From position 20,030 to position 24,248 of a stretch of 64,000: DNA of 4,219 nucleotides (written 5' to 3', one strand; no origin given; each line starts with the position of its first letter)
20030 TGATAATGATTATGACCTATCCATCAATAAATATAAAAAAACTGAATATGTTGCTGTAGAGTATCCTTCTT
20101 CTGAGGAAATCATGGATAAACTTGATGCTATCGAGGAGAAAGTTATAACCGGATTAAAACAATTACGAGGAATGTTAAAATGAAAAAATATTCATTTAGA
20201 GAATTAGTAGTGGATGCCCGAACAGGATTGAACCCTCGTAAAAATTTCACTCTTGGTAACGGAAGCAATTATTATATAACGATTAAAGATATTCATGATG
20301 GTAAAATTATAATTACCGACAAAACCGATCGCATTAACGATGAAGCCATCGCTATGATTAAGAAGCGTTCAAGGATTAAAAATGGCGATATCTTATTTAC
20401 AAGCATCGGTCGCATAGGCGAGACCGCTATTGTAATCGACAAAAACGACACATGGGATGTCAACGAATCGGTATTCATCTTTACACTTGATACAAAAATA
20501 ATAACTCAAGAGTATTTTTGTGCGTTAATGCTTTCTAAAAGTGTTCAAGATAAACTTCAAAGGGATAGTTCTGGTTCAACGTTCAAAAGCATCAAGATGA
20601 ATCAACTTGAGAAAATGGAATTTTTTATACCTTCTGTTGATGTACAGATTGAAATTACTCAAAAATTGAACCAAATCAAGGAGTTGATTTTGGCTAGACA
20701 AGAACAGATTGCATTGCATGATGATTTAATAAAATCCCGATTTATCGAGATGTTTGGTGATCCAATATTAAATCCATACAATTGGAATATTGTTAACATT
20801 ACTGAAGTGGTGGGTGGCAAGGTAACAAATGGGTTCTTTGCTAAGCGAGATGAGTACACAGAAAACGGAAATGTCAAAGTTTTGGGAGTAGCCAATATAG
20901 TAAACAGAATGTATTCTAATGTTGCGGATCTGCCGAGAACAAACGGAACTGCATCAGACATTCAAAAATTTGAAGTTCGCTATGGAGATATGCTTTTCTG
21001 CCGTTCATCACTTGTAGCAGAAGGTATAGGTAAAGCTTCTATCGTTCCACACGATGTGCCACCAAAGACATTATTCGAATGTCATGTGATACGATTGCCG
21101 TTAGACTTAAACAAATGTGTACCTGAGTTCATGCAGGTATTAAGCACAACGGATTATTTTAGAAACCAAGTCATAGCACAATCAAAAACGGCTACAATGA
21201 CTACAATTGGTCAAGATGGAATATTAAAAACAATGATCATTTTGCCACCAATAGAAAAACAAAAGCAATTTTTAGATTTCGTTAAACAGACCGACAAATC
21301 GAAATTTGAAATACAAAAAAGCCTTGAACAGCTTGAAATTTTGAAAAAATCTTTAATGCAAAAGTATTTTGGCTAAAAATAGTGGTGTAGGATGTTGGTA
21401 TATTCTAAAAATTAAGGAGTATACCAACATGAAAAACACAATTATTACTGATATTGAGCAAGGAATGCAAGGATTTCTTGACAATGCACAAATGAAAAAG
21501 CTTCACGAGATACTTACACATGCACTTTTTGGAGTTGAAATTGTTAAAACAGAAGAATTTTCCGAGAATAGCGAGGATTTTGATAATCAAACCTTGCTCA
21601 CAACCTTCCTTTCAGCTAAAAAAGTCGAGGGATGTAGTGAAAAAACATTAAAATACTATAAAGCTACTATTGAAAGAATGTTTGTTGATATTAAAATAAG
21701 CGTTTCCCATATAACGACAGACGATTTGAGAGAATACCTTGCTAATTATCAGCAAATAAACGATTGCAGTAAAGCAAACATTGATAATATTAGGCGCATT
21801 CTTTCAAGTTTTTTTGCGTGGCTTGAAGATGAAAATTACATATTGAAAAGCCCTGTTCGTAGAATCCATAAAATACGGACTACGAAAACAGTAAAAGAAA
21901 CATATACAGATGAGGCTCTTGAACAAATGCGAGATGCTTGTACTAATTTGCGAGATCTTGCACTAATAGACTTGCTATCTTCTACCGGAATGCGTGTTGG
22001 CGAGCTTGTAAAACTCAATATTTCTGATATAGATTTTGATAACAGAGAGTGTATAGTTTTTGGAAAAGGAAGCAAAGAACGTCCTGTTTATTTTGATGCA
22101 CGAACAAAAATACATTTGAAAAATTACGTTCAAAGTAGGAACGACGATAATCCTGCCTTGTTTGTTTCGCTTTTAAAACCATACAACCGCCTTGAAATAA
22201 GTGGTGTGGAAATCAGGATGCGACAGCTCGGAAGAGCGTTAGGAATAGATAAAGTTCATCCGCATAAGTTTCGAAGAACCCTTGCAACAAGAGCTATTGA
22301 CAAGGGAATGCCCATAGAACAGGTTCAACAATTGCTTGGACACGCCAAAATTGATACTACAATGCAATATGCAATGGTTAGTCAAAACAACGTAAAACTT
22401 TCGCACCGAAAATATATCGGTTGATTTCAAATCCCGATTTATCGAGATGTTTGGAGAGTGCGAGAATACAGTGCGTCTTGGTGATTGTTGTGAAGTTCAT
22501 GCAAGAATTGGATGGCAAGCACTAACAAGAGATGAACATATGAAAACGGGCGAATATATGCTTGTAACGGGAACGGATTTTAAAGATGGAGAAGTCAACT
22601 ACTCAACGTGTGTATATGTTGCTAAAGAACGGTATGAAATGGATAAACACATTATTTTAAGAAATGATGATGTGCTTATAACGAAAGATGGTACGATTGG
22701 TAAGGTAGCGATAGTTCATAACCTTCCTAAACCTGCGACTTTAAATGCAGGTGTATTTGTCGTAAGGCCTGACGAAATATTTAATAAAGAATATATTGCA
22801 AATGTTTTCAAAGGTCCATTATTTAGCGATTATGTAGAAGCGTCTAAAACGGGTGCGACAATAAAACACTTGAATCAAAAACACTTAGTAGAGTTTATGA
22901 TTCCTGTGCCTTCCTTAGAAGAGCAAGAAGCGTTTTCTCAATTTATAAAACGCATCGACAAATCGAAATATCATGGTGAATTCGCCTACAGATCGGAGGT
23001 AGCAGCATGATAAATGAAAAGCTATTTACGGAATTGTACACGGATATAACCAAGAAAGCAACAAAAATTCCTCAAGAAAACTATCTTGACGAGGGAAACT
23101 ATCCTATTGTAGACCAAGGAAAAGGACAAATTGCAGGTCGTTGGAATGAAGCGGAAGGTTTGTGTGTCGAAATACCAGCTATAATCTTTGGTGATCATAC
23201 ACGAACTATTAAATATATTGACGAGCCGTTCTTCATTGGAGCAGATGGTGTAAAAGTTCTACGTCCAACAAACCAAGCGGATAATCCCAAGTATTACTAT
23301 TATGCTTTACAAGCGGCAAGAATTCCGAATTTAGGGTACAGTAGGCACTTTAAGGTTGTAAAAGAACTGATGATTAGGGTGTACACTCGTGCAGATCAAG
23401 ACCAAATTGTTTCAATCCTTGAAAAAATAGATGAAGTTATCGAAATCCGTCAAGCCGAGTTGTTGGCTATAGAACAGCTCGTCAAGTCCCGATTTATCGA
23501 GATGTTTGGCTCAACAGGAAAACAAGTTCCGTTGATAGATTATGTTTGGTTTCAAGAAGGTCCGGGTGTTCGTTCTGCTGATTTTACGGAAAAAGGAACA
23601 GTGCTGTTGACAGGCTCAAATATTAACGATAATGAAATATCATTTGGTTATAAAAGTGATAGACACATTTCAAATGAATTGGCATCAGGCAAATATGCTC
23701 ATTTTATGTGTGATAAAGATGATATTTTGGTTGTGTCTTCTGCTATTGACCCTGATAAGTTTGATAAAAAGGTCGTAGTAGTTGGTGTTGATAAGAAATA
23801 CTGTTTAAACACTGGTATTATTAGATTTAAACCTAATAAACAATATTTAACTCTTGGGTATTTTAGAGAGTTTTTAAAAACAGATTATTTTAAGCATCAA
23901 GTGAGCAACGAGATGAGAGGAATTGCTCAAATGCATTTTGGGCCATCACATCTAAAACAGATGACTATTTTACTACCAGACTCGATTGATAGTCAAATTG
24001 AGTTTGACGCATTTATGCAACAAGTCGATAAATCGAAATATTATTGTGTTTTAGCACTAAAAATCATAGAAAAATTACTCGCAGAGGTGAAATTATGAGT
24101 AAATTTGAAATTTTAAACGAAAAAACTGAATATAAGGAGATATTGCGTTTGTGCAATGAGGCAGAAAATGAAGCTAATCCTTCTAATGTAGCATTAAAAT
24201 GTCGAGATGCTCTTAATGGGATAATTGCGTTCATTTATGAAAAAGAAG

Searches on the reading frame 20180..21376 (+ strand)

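Call 11: search_protein_families(library=pfam, max_evalue=0.01, proteins=[window:20180-21376:+])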
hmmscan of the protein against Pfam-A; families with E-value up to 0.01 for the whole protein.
window:20180-21376:+ (398 aa): 1 family
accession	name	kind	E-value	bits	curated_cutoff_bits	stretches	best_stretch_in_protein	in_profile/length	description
PF01420.25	Methylase_S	-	1.4e-17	64.8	22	2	11-169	13-158/168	Type I restriction modification DNA specificity domain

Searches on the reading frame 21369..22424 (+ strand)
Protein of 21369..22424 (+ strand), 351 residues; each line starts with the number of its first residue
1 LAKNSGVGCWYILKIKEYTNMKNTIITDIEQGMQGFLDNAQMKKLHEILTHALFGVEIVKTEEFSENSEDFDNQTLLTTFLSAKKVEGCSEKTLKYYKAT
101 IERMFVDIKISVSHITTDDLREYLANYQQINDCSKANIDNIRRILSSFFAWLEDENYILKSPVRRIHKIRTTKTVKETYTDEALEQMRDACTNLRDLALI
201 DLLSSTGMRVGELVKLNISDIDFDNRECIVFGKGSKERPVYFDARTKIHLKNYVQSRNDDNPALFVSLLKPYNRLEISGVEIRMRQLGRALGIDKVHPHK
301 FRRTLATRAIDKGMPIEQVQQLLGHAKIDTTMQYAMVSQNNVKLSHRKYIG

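Call 11: search_protein_families(library=pfam, max_evalue=0.01, proteins=[window:21369-22424:+])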
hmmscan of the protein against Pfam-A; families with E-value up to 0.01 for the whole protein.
window:21369-22424:+ (351 aa): 3 families
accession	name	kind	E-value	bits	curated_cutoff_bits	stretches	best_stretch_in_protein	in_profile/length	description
PF00589.27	Phage_integrase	-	2.2e-36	125.7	27.1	1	182-339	10-170/172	Phage integrase family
PF13495.12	Phage_int_SAM_4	-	9.9e-15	55.2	27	1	76-157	1-83/85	Phage integrase, N-terminal SAM-like domain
PF02899.23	Phage_int_SAM_1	-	7.1e-05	23.4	22.3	1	86-155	11-82/83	Phage integrase, N-terminal SAM-like domain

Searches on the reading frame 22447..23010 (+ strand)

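Call 11: search_protein_families(library=pfam, max_evalue=0.01, proteins=[window:22447-23010:+])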
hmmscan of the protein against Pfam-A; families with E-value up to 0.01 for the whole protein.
window:22447-23010:+ (187 aa): 1 family
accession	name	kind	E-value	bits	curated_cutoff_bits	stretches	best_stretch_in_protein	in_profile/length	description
PF01420.25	Methylase_S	-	5.1e-17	63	22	1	8-172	6-154/168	Type I restriction modification DNA specificity domain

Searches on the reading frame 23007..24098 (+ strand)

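Call 11: search_protein_families(library=pfam, max_evalue=0.01, proteins=[window:23007-24098:+])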
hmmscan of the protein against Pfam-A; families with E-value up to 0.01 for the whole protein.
window:23007-24098:+ (363 aa): 1 family
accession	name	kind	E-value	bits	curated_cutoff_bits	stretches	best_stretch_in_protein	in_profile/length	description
PF01420.25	Methylase_S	-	3.4e-15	57.1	22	2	16-157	16-168/168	Type I restriction modification DNA specificity domain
